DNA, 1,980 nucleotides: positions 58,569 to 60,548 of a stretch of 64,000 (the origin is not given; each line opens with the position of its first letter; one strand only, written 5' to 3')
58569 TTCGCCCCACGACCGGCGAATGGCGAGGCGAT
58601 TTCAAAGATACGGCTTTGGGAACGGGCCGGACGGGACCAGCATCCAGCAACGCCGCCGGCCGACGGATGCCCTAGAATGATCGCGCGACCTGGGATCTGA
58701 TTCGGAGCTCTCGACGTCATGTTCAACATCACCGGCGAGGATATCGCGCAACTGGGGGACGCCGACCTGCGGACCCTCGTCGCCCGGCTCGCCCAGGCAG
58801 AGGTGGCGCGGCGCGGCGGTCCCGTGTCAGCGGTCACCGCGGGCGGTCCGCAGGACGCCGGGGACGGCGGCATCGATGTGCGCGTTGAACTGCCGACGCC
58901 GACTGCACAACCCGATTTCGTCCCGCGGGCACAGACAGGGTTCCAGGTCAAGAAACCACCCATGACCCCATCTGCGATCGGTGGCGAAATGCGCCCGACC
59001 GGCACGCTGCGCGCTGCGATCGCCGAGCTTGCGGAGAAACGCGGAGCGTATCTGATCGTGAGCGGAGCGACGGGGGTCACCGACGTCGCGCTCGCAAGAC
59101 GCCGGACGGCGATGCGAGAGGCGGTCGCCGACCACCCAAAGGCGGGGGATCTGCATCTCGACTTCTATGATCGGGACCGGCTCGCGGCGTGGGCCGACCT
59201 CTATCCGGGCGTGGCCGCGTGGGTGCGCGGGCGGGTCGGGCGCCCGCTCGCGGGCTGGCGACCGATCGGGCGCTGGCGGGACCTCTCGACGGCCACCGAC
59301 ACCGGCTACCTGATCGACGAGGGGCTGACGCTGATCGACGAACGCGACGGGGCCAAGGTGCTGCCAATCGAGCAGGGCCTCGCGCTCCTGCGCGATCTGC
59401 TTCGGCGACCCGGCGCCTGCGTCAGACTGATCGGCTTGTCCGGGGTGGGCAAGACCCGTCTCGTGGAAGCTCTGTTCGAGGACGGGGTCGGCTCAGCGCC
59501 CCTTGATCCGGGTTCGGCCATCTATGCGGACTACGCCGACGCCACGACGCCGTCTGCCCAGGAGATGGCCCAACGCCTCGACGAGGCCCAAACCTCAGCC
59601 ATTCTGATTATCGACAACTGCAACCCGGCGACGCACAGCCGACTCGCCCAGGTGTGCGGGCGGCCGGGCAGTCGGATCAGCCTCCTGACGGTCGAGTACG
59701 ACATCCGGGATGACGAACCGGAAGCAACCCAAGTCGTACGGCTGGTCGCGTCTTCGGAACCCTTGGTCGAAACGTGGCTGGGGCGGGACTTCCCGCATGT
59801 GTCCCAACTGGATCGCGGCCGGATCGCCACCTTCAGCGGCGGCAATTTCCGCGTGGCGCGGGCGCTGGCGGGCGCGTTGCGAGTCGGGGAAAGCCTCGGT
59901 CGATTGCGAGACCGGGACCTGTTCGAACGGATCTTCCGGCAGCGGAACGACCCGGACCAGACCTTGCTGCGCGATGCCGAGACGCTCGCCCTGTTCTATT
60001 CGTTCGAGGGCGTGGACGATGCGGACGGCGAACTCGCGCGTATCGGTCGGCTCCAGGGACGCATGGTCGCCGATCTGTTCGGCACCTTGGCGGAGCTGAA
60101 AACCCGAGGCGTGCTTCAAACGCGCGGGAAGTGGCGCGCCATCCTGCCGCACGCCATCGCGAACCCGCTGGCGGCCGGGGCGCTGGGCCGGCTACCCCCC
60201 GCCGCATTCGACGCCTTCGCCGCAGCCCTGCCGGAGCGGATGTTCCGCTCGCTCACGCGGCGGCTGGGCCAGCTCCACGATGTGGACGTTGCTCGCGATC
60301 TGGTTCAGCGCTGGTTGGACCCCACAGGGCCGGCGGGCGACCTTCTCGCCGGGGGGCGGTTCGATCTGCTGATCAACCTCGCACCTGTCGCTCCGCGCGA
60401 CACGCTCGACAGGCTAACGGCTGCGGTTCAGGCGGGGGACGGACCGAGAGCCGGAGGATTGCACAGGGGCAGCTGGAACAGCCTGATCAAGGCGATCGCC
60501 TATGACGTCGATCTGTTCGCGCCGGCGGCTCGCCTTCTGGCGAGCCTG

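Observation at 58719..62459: Nuclease-STAND protein with Avs-like architecture but apparently outside the named Avs types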

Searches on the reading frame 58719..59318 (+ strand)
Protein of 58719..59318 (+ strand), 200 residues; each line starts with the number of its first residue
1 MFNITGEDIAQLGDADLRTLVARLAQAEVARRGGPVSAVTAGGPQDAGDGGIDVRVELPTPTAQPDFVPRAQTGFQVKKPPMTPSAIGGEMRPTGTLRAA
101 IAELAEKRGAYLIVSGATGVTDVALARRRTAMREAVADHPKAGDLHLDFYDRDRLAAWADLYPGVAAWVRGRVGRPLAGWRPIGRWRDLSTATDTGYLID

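Call 63: search_solved_structures(query=A4, max_evalue=10, show_alignments=3)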
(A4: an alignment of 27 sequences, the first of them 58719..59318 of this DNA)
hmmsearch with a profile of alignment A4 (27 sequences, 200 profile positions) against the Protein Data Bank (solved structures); distinct sequences matched with E-value up to 10: 4.
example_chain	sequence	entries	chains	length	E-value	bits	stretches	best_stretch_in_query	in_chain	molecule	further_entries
3deg_C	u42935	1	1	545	1.2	11.8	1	102-164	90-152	GTP-binding protein lepA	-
2j9w_A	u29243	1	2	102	1.3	11.7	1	126-166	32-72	VPS28-PROV PROTEIN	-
6c93_A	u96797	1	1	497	2.4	10.9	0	118-151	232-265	Cytochrome P450 4B1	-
5t6q_A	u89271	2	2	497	5.1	9.8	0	118-151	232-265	Cytochrome P450 4B1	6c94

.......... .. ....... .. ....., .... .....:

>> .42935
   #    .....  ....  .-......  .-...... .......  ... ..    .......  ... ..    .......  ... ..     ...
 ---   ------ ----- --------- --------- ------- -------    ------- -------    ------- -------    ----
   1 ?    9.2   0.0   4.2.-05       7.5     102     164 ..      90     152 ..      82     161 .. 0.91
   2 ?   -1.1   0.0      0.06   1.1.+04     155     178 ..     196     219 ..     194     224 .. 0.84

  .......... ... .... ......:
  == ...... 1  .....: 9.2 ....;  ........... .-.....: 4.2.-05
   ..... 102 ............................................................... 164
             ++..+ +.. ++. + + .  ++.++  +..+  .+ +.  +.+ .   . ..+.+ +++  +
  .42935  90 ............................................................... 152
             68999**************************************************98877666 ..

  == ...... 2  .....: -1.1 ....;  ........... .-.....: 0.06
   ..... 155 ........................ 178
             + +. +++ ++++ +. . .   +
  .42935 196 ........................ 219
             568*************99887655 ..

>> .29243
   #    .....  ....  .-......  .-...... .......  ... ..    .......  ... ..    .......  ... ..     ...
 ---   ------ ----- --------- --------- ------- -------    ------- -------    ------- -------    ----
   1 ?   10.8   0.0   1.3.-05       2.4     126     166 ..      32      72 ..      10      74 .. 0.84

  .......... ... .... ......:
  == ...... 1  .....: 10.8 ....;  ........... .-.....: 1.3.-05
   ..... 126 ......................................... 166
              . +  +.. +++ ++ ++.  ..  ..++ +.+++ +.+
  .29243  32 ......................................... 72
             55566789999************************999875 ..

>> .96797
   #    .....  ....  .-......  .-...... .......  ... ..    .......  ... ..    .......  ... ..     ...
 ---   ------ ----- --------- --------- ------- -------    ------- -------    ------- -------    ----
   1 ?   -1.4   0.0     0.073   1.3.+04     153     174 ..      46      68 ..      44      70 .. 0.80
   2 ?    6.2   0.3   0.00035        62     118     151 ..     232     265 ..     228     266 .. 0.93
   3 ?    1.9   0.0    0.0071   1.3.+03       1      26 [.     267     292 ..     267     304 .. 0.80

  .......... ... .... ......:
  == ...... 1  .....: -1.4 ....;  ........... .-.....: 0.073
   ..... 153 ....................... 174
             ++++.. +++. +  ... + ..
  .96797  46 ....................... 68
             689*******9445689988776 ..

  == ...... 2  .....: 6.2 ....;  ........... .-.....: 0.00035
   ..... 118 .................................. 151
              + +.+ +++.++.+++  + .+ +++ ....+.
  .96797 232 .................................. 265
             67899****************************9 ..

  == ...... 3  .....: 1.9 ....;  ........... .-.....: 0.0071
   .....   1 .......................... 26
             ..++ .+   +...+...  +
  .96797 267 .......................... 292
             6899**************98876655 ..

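Call 64: search_protein_families(library=pfam, alignment_id=A4, max_evalue=10)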
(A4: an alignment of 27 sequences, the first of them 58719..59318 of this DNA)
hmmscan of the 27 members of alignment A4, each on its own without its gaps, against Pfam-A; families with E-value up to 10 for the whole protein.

A. member 1, window:58719-59318:+ (200 aa): 2 families
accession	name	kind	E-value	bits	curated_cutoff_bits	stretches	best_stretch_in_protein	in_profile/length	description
PF24422.1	DUF7552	-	0.011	16.3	27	1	96-133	4-41/76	Domain of unknown function (DUF7552)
PF25591.1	LRV_2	-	1.8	9.1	27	1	124-142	19-37/61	Leucine Rich Repeat Variant domain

B. families by the number of members that match (of 27 scanned): 10 families
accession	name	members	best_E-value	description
PF02836.23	Glyco_hydro_2_C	4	0.0044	Glycosyl hydrolases family 2, TIM barrel domain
PF24422.1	DUF7552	3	0.011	Domain of unknown function (DUF7552)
PF08479.16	POTRA_2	2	0.00026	POTRA domain, ShlB-type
PF21064.2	Reovirus_L2_N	1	0.0089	Reovirus core-spike protein lambda-2 (L2), N-terminal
PF23773.1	DUF7169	1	0.047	Domain of unknown function (DUF7169)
PF16858.11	CNDH2_C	1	0.21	Condensin II complex subunit CAP-H2 or CNDH2, C-terminal wHTH domain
PF13407.12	Peripla_BP_4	1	0.21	Periplasmic binding protein domain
PF07855.17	ATG101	1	0.37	Autophagy-related protein 101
PF02631.22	RecX_HTH2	1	1.2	RecX, second three-helix domain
PF25591.1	LRV_2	1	1.8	Leucine Rich Repeat Variant domain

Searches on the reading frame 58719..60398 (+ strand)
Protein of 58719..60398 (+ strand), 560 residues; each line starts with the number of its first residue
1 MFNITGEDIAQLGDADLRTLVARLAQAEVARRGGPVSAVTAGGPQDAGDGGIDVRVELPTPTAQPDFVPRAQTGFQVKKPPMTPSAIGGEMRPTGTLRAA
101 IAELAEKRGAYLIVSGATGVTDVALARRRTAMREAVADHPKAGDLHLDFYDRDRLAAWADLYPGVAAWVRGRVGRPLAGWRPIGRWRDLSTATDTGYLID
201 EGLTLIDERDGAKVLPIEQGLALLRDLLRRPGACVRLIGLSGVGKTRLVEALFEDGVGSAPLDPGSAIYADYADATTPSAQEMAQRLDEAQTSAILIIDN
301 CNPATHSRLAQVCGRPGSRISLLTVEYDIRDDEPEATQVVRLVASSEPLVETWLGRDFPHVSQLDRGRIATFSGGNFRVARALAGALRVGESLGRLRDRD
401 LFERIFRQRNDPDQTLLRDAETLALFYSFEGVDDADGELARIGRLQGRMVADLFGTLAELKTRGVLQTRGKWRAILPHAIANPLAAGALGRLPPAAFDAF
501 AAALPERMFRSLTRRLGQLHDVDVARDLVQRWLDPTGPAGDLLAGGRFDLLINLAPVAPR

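Call 53: predict_structure(alignment_id=A2)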
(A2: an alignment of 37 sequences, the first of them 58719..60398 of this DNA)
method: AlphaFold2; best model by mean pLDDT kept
length: 560 residues; sequences in the alignment: 37
mean_pLDDT: 84.2   pTM: 0.78
mean pLDDT of the five models: 84.2, 82.4, 82.2, 81.7, 77.5
residues with pLDDT >= 90: 232; 70-90: 275; 50-70: 33; < 50: 20
segments of 3 or more residues with pLDDT < 50: 44-49, 187-194, 331-336
pLDDT, mean of each block of 10 residues (from residue 1): 91 89 91 83 51 87 86 91 90 85 94 90 93 94 95 94 92 88 56 57 81 86 92 87 79 81 89 81 94 91 85 93 80 51 75 86 88 80 81 77 68 81 90 84 90 89 70 71 89 92 91 90 93 90 86 89
secondary structure, 60 per line:
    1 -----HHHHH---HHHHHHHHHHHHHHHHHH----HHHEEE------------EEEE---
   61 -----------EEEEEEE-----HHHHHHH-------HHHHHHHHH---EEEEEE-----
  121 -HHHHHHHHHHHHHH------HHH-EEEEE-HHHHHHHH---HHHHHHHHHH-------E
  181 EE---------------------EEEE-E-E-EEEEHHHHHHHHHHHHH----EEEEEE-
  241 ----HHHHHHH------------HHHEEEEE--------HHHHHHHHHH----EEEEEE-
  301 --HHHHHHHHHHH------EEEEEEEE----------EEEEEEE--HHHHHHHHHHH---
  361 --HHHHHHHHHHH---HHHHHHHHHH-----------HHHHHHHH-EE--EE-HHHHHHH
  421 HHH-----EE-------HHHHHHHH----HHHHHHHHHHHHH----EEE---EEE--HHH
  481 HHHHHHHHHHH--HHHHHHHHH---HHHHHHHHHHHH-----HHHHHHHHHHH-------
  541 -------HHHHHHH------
elements in order: H6-10 H14-31 E39-41 E54-57 E72-78 H84-90 H98-106 E110-115 H122-135 E146-150 H152-159 H163-172 E180-182 E204-207 E213-216 H217-229 E234-239 H245-251 E267-271 H280-289 E294-299 H303-313 E320-327 E338-344 H347-357 H363-373 H377-386 H398-405 H414-423 H438-445 H450-462 E467-469 E473-475 H478-491 H494-502 H506-517 H523-533 H548-554

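Call 57: fold_search(model_id=the predicted structure, library=pdb)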
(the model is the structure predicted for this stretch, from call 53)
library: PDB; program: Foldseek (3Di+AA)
matches with E <= 10: 1297; with E <= 0.001: 85
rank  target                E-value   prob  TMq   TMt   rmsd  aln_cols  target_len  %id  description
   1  8bob_C                1.5e-07  1.00  0.27  0.34  12.0       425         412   13  Structural basis for negative regulation of the maltose system (released 2023-10-18)
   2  6mfv_A                2.0e-07  1.00  0.27  0.24  11.9       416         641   12  Crystal structure of the Signal Transduction ATPase with Numerous Domains (STAND) protein with a tetratricopeptide rep (released 2019-02-20)
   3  3shf                  4.7e-07  1.00  0.26  0.15  11.2       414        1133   11  Crystal structure of the R265S mutant of full-length murine Apaf-1 (released 2011-08-24)
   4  1z6t_B                6.7e-07  1.00  0.25  0.24  11.7       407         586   14  Structure of the apoptotic protease-activating factor 1 bound to ADP (released 2005-04-19)
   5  5irl                  9.0e-07  1.00  0.33  0.26  10.8       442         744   15  Crystal structure of rabbit NOD2 SER mutant in an ADP-bound state (released 2016-06-29)
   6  1z6t_A                1.0e-06  1.00  0.26  0.25  11.2       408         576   12  Structure of the apoptotic protease-activating factor 1 bound to ADP (released 2005-04-19)
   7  3sfz                  1.1e-06  1.00  0.26  0.15  13.1       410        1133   14  Crystal structure of full-length murine Apaf-1 (released 2011-08-24)
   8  5irm_C                1.3e-06  1.00  0.35  0.27   8.8       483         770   14  Crystal structure of rabbit NOD2 in an ADP-bound state (Crystal form2) (released 2016-06-29)
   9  7tji_I                1.5e-06  1.00  0.25  0.35  13.1       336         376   11  S. cerevisiae ORC bound to 84 bp ARS1 DNA and Cdc6 (state 2) with flexible Orc6 N-terminal domain (released 2022-10-05)
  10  9fp6_A                1.9e-06  1.00  0.27  0.22  25.9       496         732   13  Structure of the NbNRC2 hexameric resistosome (released 2024-07-03)
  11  9ria_C                2.0e-06  1.00  0.27  0.19  24.5       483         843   14  Cryo-EM structure of tomato NRC3-AVRcap1b complex (released 2025-07-23)
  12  5uj7_A                2.2e-06  1.00  0.25  0.39  12.1       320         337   14  Structure of the active form of human Origin Recognition Complex ATPase motor module, complex subunitS 1, 4, 5 (released 2017-02-08)
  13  5ujm_A                2.2e-06  1.00  0.25  0.39  12.1       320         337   14  Structure of the active form of human Origin Recognition Complex and its ATPase motor module (released 2017-02-08)
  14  9ri9_B                2.3e-06  1.00  0.28  0.19  25.5       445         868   13  Cryo-EM structure of the tomato NRC3 hexameric resistosome (released 2025-07-23)
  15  9h2l_A                2.8e-06  1.00  0.28  0.20  16.2       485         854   12  Cryo-EM structure of an octameric G10-resistosome from wheat (released 2025-09-24)
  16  9nc9_D                5.5e-06  1.00  0.25  0.20  17.0       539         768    9  Helical assembly of AVAST5 filament (released 2026-02-18)
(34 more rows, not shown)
